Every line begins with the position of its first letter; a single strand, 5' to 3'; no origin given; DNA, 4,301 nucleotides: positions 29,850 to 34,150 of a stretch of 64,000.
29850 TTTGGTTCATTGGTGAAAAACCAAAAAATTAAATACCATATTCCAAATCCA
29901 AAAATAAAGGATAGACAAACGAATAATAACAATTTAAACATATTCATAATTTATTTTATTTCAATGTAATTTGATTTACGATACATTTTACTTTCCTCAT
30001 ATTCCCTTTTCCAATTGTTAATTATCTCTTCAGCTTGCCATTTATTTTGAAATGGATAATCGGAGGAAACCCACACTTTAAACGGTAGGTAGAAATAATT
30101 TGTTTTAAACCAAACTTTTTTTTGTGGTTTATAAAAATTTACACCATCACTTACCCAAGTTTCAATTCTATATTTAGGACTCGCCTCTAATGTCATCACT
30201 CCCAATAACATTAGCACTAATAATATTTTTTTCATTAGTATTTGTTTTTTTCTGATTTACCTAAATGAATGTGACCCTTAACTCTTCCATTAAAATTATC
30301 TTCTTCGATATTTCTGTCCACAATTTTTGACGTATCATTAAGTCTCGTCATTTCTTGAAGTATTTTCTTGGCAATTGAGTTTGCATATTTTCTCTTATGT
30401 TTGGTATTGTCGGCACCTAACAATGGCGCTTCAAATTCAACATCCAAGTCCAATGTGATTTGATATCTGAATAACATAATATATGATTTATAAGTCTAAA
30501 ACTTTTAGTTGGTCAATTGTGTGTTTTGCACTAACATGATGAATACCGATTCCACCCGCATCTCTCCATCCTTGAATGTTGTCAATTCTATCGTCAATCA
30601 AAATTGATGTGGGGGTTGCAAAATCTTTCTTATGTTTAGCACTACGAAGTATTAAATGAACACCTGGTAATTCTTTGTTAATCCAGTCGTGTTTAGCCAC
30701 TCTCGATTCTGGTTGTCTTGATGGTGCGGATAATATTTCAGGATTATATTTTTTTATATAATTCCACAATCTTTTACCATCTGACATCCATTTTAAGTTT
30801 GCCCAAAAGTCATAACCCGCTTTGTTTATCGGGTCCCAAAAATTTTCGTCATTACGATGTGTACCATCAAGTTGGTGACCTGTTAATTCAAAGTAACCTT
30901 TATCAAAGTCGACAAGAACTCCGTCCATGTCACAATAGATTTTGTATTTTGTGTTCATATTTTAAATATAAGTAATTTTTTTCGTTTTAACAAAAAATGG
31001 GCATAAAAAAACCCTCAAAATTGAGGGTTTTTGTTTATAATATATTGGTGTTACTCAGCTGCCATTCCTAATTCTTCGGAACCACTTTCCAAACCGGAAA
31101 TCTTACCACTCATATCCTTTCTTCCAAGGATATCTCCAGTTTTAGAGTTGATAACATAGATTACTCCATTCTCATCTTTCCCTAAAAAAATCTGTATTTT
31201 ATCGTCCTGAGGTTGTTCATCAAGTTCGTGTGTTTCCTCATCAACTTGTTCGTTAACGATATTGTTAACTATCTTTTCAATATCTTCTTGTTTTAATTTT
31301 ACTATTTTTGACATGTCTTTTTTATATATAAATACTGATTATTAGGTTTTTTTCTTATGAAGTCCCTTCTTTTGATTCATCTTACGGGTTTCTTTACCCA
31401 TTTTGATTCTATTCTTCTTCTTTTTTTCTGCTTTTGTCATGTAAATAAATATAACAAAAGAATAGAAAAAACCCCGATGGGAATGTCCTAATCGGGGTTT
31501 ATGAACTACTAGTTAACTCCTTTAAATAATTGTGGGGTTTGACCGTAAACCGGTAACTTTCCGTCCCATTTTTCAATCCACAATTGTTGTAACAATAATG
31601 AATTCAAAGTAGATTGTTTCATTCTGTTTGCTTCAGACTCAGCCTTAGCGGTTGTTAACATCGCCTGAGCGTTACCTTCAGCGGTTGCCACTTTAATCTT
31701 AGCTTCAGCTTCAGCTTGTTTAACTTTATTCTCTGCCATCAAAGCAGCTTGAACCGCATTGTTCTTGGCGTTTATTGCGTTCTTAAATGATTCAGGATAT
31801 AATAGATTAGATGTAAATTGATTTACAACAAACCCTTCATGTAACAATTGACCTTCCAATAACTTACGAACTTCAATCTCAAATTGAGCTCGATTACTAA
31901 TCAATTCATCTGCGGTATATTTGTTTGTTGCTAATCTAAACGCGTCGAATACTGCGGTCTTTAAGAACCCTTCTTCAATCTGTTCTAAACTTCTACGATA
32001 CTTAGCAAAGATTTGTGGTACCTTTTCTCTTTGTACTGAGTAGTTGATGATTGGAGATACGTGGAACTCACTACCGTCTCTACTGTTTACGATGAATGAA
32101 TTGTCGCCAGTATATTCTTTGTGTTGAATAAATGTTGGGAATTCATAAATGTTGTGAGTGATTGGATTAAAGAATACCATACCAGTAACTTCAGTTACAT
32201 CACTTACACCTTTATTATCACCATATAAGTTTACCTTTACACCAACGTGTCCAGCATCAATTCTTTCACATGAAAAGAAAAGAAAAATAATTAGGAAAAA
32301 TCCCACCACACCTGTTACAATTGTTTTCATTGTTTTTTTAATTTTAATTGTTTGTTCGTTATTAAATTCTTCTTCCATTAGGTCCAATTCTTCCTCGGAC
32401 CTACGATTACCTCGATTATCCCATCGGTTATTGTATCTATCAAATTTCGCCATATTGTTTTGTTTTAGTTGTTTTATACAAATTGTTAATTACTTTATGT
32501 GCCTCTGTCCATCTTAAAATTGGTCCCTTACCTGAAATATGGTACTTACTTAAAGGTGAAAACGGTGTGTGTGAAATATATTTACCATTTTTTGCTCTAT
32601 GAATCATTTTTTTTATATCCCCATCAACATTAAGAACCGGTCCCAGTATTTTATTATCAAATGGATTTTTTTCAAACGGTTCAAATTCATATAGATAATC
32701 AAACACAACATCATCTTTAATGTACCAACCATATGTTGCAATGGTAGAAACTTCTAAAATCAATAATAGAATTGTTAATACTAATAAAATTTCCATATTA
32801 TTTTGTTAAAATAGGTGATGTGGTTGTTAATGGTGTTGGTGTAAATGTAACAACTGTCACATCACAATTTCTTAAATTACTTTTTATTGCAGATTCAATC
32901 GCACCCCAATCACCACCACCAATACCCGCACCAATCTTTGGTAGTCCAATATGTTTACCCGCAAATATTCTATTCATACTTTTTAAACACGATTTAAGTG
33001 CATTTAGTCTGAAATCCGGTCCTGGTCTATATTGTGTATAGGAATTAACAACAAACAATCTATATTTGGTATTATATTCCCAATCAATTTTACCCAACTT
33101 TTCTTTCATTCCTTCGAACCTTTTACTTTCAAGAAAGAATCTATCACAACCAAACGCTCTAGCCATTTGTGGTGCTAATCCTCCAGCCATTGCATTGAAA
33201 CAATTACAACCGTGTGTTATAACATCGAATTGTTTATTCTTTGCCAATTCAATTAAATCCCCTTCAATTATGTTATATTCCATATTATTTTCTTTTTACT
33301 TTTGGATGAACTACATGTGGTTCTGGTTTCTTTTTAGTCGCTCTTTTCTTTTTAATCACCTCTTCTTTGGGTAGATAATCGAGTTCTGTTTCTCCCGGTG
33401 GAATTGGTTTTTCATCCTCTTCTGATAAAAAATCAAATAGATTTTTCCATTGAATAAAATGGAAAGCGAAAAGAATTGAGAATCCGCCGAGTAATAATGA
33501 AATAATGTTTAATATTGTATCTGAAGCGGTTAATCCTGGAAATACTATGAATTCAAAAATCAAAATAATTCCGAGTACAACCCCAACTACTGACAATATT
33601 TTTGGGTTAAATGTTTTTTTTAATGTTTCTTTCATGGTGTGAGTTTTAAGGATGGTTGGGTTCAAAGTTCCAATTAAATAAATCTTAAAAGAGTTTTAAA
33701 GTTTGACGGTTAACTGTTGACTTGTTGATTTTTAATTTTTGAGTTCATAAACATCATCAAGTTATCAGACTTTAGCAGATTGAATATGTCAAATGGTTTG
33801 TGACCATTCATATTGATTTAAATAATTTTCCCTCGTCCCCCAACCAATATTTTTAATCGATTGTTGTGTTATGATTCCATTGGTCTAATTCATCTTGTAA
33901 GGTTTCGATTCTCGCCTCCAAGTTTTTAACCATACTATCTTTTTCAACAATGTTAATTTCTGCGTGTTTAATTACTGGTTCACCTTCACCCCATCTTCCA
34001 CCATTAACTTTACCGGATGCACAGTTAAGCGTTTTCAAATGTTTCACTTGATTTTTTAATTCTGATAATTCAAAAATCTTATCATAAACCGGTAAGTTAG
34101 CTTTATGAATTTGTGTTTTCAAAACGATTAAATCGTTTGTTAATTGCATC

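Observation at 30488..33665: Deoxyribonucleotidase - SPFH - macro domain neighbourhood resembling an anti-defence toolkit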

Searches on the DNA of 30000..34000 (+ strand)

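Call 5: search_dna_similar(query=window:30000-34000:+, collection=phages, mode=distant, max_rows=20)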
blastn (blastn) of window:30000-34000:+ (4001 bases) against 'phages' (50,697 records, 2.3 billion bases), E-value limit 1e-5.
Records with a match: 5; places in all: 5; records where one place covers at least 80% of the query: 0.
Best place of each record, by identity: 80-90% 3; 60-80% 2.
By first word of the organism name: Bacteroides 3; uncultured 2.
By host as written in the record: Bacteroides intestinalis DSM 108646 3; - 2.
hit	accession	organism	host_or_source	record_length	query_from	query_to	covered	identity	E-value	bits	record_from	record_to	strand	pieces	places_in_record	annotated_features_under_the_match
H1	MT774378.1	uncultured phage cr106_1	human feces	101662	2158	2274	3%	72.7%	3e-8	68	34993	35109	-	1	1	hypothetical protein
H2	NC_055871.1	uncultured phage cr106_1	human feces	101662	2158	2274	3%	72.7%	3e-8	68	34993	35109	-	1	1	hypothetical protein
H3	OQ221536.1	Bacteroides phage PhiCrAssBcn1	Bacteroides intestinalis DSM 108646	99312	1521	1583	2%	84.4%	4e-7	64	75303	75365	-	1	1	hypothetical protein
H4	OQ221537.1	Bacteroides phage PhiCrAssBcn2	Bacteroides intestinalis DSM 108646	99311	1521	1583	2%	84.4%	4e-7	64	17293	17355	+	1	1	hypothetical protein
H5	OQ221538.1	Bacteroides phage PhiCrAssBcn3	Bacteroides intestinalis DSM 108646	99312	1521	1583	2%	84.4%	4e-7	64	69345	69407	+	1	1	hypothetical protein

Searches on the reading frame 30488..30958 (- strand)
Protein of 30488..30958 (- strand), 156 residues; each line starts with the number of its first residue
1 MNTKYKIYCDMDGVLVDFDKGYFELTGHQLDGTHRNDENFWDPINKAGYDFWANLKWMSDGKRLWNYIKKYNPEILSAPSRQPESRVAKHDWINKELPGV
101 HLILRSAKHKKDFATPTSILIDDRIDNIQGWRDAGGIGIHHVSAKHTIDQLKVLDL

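Call 3: search_protein_families(library=pfam, proteins=[window:30488-30958:-], max_evalue=0.01)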
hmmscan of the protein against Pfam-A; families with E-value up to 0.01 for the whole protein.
window:30488-30958:- (156 aa): 1 family
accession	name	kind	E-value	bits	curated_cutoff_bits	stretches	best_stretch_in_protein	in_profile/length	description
PF06941.18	NT5C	-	7.1e-07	29.7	24.8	1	9-153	6-164/180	5' nucleotidase, deoxy (Pyrimidine), cytosolic type C protein (NT5C)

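Call 4: search_protein_families(library=phrogs, proteins=[window:30488-30958:-], max_evalue=0.001)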
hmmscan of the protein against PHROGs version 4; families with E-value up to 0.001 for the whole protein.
window:30488-30958:- (156 aa): 2 families
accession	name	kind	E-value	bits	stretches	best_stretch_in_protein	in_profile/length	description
phrog_2643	-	moron, auxiliary metabolic gene and host takeover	2.2e-30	106.7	1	1-153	3-168/182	5'-3' deoxyribonucleotidase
phrog_420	-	unknown function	5.6e-24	86.1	1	1-150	10-184/267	unknown function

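Call 6: search_protein_families(library=ncbifam, proteins=[window:30488-30958:-], max_evalue=0.01)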
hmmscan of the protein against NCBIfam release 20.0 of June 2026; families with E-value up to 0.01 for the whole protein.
window:30488-30958:- (156 aa): 1 family
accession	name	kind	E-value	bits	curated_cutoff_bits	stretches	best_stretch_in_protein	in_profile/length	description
TIGR01509.1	HAD-SF-IA-v3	subfamily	0.0046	17.1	29.4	0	9-43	4-41/154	HAD-IA family hydrolase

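Call 7: search_protein_families(library=padloc, proteins=[window:30488-30958:-], max_evalue=0.01)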
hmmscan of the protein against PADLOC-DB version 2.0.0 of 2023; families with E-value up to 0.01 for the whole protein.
window:30488-30958:- (156 aa): 0 families

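Call 52: search_solved_structures(query=window:30488-30958:-, max_evalue=0.1, show_alignments=2)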
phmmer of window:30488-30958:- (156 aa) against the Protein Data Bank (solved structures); distinct sequences matched with E-value up to 0.1: 0.

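Call 53: search_dna_similar(query=window:30488-30958:-, collection=phages, mode=protein, max_rows=25, max_evalue=0.00001, rows=spread)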
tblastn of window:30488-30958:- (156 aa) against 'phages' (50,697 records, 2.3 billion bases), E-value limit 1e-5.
Records with a match: 55; places in all: 59; records where one place covers at least 80% of the query: 55.
Best place of each record, by identity: <60% 55.
By first word of the organism name: Rhizobium 12; Sinorhizobium 9; Agrobacterium 8; Methylophilales 4; Flavobacterium 4; Caulobacter 4; Stenotrophomonas 4; Xanthomonas 3; Pelagibacter 2; Brucella 2; and 3 more.
By host as written in the record: Sinorhizobium meliloti 8; Methylophilales_sp._H5P1 4; Agrobacterium tumefaciens C58 4; Flavobacterium sp. LMO8 4; Rhizogenic Agrobacterium biovar 1 ST15.13/040 4; Rhizobium etli CFN42 3; Candidatus Pelagibacter ubique HTCC1062 2; Caulobacter crescentus CB15 2; and 18 more.
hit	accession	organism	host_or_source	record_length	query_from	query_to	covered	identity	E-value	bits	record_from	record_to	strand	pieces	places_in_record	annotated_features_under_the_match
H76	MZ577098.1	Methylophilales phage Melnitz-3 EXVC039M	Methylophilales_sp._H5P1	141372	6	152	94%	46.8%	9e-29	115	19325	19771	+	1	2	hypothetical protein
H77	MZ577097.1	Methylophilales phage Melnitz EXVC044M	Methylophilales_sp._H5P1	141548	6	152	94%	46.8%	9e-29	115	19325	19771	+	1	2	hypothetical protein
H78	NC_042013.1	Agrobacterium phage Atu_ph07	Agrobacterium tumefaciens C58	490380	1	154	99%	36.7%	4e-17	82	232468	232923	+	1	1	5'-3' deoxyribonucleotidase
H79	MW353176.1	Flavobacterium phage vB_FspM_immuto_3-5A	Flavobacterium sp. LMO8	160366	4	154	97%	35.2%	3e-26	108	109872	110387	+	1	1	5' nucleotidase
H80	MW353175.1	Flavobacterium phage vB_FspM_immuto_2-6A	Flavobacterium sp. LMO8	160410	4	154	97%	35.2%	3e-26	108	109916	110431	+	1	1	5' nucleotidase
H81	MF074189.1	Sinorhizobium phage phiM5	Sinorhizobium meliloti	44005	6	155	96%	35.4%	1e-17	84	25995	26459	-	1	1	5' nucleotidase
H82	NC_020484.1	Pelagibacter phage HTVC008M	Candidatus Pelagibacter ubique HTCC1062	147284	7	154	95%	35.8%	3e-17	83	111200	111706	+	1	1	5'-3' deoxyribonucleotidase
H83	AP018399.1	Xanthomonas phage XacN1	Xanthomonas citri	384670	4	154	97%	34.6%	7e-16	79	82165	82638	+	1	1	5' nucleotidase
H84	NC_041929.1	Sinorhizobium phage phiM7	Sinorhizobium meliloti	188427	1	149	96%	33.3%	4e-9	59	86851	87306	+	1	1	5'-3' deoxyribonucleotidase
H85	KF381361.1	Sinorhizobium phage phiM12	Sinorhizobium meliloti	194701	1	149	96%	32.7%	3e-8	57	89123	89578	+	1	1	hypothetical protein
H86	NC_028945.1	Sinorhizobium phage phiN3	Sinorhizobium meliloti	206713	1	149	96%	32.7%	3e-8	57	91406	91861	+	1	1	5'-3' deoxyribonucleotidase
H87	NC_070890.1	Agrobacterium phage Atu_ph04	Agrobacterium tumefaciens C58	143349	4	152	96%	31.3%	6e-7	53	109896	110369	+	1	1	none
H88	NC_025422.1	Caulobacter phage Cr30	Caulobacter crescentus CB15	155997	6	152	94%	31.4%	4e-15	77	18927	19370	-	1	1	hypothetical protein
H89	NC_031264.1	Brucella phage BiPBO1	Brucella inopinata strain BO1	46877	7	153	94%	30.3%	7e-8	56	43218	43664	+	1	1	5'-3' deoxyribonucleotidase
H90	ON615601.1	Synechococcus phage BUCT-ZZ01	Synechococcus elongatus PCC 7942 = ...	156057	5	154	96%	29.0%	1e-6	52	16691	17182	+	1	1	hypothetical protein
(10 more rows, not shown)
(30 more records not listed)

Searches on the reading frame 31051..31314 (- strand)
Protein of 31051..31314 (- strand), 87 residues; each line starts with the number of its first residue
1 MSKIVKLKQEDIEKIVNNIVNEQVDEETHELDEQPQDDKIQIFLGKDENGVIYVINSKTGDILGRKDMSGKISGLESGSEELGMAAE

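Call 3: search_protein_families(library=pfam, proteins=[window:31051-31314:-], max_evalue=0.01)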
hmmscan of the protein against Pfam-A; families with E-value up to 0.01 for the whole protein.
window:31051-31314:- (87 aa): 0 families

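Call 4: search_protein_families(library=phrogs, proteins=[window:31051-31314:-], max_evalue=0.001)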
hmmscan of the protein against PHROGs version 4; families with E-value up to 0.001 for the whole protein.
window:31051-31314:- (87 aa): 0 families

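Call 6: search_protein_families(library=ncbifam, proteins=[window:31051-31314:-], max_evalue=0.01)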
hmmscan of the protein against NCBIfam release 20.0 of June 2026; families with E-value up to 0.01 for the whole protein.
window:31051-31314:- (87 aa): 0 families

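Call 7: search_protein_families(library=padloc, proteins=[window:31051-31314:-], max_evalue=0.01)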
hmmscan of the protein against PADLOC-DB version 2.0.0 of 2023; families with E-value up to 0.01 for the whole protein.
window:31051-31314:- (87 aa): 0 families
